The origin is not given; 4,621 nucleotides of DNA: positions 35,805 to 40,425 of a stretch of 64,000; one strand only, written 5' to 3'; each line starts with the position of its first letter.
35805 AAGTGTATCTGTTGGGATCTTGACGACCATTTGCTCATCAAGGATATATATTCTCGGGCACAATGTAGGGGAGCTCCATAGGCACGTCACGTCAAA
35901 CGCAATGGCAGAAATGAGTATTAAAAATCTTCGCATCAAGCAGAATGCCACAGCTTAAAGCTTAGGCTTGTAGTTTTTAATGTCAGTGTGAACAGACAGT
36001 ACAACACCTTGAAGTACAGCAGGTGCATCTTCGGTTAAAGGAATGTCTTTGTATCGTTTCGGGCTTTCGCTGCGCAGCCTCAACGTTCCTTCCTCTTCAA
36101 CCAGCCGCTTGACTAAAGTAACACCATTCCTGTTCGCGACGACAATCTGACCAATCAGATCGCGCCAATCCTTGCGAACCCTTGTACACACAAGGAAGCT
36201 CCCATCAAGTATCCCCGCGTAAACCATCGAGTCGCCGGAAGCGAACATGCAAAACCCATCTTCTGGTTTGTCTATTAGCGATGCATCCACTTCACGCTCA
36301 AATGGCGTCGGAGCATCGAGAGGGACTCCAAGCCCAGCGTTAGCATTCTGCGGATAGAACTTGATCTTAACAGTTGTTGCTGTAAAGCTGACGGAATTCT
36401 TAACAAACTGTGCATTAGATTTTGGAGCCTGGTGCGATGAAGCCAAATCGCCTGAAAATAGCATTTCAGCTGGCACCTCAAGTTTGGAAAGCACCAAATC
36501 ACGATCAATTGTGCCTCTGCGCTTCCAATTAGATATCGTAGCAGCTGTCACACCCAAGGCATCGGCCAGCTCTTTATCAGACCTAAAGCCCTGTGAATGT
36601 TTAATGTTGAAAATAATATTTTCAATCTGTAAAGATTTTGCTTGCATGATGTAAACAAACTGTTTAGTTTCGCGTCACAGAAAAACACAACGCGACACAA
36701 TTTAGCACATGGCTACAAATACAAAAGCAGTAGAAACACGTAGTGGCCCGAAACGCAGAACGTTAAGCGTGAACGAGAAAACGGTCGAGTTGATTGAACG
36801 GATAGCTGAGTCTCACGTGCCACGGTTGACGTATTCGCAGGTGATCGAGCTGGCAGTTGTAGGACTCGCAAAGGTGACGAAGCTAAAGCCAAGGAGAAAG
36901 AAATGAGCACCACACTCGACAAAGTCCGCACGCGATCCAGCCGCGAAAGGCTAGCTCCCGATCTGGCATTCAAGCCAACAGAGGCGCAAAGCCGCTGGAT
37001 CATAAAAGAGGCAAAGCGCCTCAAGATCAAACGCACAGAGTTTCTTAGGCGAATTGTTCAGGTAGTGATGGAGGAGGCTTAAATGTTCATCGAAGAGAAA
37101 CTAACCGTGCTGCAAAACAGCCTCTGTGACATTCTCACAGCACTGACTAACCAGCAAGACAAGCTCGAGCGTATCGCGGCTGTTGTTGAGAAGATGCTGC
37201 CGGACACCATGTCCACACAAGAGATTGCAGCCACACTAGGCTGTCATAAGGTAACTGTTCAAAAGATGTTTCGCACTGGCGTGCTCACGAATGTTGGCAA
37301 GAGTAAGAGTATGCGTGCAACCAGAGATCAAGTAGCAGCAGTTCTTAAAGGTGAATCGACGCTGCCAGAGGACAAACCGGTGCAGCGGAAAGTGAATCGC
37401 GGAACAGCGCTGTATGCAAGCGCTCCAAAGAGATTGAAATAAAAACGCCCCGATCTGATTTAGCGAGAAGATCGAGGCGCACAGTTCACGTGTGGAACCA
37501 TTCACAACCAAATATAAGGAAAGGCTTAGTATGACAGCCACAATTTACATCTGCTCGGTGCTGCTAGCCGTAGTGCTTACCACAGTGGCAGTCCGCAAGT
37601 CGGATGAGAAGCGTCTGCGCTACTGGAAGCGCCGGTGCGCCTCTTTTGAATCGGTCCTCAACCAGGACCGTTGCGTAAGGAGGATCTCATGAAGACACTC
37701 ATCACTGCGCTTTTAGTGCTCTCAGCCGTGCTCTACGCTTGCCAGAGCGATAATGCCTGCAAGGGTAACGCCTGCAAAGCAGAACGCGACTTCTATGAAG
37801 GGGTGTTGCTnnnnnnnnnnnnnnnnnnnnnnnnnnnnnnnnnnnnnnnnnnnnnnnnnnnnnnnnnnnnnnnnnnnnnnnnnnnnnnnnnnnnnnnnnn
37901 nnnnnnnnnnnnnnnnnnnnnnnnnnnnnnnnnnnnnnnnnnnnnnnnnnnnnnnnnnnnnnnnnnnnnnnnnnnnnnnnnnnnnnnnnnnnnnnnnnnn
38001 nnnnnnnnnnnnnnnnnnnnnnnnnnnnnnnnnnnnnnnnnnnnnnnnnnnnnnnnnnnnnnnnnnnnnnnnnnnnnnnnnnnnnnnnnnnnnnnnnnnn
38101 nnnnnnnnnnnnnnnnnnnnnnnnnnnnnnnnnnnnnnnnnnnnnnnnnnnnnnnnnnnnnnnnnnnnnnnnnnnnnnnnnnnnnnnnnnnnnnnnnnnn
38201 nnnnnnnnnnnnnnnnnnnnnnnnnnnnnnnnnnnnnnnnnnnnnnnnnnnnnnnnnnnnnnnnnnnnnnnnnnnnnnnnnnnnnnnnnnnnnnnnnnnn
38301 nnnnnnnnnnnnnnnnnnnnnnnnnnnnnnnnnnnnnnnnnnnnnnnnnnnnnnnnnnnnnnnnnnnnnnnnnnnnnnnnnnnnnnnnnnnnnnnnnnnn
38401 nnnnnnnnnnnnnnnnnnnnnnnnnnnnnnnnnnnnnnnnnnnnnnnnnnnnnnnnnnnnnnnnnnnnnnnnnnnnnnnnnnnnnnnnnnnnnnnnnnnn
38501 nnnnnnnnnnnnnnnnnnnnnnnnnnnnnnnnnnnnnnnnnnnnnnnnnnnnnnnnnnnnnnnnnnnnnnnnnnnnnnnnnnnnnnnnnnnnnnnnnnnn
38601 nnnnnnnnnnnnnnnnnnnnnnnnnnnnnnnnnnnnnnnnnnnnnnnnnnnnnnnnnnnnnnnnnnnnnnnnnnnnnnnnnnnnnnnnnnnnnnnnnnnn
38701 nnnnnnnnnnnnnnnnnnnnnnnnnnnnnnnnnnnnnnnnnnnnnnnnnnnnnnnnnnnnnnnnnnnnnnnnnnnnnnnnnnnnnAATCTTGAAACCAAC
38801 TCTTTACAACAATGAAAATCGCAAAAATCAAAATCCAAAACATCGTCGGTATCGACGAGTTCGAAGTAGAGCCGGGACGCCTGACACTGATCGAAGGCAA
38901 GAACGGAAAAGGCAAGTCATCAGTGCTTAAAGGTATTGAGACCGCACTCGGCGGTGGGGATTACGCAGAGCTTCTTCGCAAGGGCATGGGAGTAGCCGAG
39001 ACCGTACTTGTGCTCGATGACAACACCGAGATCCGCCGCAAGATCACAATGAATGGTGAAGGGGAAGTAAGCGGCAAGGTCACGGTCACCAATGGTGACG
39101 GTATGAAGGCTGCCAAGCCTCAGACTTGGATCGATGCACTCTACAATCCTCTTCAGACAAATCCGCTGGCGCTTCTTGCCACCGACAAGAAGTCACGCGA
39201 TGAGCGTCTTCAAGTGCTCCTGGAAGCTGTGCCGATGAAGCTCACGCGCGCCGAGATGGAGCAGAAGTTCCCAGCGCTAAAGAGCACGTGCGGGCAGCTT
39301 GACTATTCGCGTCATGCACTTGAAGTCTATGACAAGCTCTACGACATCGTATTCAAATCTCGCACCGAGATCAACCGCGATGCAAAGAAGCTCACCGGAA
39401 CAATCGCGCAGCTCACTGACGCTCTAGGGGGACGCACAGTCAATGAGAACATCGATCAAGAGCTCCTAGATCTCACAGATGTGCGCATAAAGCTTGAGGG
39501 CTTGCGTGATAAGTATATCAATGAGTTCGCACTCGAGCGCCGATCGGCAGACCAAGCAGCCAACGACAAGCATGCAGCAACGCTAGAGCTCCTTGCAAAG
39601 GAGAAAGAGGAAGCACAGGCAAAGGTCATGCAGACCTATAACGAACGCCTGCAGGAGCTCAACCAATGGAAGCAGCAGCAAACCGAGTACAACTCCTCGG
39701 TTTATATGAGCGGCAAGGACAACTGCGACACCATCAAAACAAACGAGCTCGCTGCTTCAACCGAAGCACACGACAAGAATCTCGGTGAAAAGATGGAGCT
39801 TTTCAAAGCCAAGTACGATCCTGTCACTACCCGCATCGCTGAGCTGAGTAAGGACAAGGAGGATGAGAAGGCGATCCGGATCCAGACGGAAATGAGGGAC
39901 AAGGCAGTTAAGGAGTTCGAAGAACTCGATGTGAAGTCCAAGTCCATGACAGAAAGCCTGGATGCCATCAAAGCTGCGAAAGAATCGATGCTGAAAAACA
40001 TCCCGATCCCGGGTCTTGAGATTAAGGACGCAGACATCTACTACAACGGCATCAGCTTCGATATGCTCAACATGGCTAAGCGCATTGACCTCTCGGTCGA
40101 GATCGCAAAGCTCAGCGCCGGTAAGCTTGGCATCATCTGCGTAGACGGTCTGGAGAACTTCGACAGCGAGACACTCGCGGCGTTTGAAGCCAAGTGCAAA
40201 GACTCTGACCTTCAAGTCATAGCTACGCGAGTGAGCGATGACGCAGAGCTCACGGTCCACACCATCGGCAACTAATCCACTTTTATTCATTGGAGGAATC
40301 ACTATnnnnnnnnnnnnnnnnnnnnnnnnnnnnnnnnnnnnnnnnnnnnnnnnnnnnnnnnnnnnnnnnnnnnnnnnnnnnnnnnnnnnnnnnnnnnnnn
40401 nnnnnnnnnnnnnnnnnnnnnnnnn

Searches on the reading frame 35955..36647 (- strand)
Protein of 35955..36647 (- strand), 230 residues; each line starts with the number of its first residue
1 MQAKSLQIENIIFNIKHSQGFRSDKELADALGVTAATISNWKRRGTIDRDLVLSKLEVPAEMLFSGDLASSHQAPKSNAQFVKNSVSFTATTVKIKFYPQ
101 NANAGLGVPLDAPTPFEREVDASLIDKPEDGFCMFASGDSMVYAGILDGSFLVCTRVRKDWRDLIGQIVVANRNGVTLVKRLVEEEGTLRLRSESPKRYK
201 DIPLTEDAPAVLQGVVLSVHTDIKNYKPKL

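Call 8: search_protein_families(library=pfam, proteins=[window:35955-36647:-], max_evalue=0.01)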
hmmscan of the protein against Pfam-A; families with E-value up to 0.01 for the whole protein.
window:35955-36647:- (230 aa): 3 families
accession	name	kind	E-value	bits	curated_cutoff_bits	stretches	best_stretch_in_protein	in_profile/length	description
PF00717.28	Peptidase_S24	-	2.1e-15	56.9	23.3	1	101-216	5-115/116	Peptidase S24-like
PF07022.19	Phage_CI_repr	-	3e-07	31.1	22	1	15-52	6-43/65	Bacteriophage CI repressor helix-turn-helix domain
PF15943.11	YdaS_toxin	-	0.0053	17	30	1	24-45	11-33/65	Bacterial toxin YdaS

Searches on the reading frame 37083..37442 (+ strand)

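Call 19: search_protein_families(library=pfam, proteins=[window:37083-37442:+], max_evalue=1)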
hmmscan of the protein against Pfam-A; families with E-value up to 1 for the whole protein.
window:37083-37442:+ (119 aa): 12 families
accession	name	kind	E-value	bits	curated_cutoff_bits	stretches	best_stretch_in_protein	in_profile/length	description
PF12728.13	HTH_17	-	0.0001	22.9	27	1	43-89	2-48/51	Helix-turn-helix domain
PF13384.12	HTH_23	-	0.0038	17.5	24.6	1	42-63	17-38/50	Homeodomain-like domain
PF22979.2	HTH_69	-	0.01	16.2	27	1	29-61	13-45/69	Winged helix-turn-helix domain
PF08281.18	Sigma70_r4_2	-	0.019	15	25.7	1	43-62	27-46/54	Sigma-70, region 4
PF14357.11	DUF4404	-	0.068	14.3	27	0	3-49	1-47/83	Domain of unknown function (DUF4404)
PF07638.17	Sigma70_ECF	-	0.085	13.2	21.1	1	18-63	127-172/185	ECF sigma factor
PF13542.12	HTH_Tnp_ISL3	-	0.089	12.7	27.4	1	30-64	15-48/51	Helix-turn-helix domain of transposase family ISL3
PF21694.2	DNA_pol3_delta_C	-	0.095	13.1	27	1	7-65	26-80/121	DNA polymerase III delta subunit, C-terminal domain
PF13545.12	HTH_Crp_2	-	0.1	13.1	27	1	38-64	18-44/70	Crp-like helix-turn-helix domain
PF09824.15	ArsR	-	0.11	12.6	28.6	1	12-63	90-142/159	ArsR transcriptional regulator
PF13936.12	HTH_38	-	0.24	11.6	27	1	37-60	15-38/44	Helix-turn-helix domain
PF04102.17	SlyX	-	0.86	10.7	30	1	3-40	8-45/67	SlyX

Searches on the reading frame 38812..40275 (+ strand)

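Call 19: search_protein_families(library=pfam, proteins=[window:38812-40275:+], max_evalue=1)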
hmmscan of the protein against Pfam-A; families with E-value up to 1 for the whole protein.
window:38812-40275:+ (487 aa): 8 families
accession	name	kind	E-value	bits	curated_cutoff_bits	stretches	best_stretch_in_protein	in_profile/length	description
PF13476.12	AAA_23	-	7.3e-12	46.8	27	1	5-285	1-198/201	AAA domain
PF13175.12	AAA_15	-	0.00018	21.7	32.1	1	1-389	1-232/374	AAA ATPase domain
PF00005.33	ABC_tran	-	0.0048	17.9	25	1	16-84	5-67/137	ABC transporter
PF06429.18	Flg_bbr_C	-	0.0092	15.9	23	1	267-285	27-45/46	Flagellar basal body rod FlgEFG protein C-terminal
PF13555.12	AAA_29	-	0.013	15.7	27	1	16-46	16-46/61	P-loop containing region of AAA domain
PF02463.25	SMC_N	-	0.052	13.4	40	1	22-52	23-54/220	RecF/RecN/SMC N terminal domain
PF05729.18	NACHT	-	0.088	13.1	26.7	1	23-51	1-29/167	NACHT domain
PF25252.1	DUF7854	-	0.31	11.6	32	1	219-274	22-78/81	Family of unknown function (DUF7854)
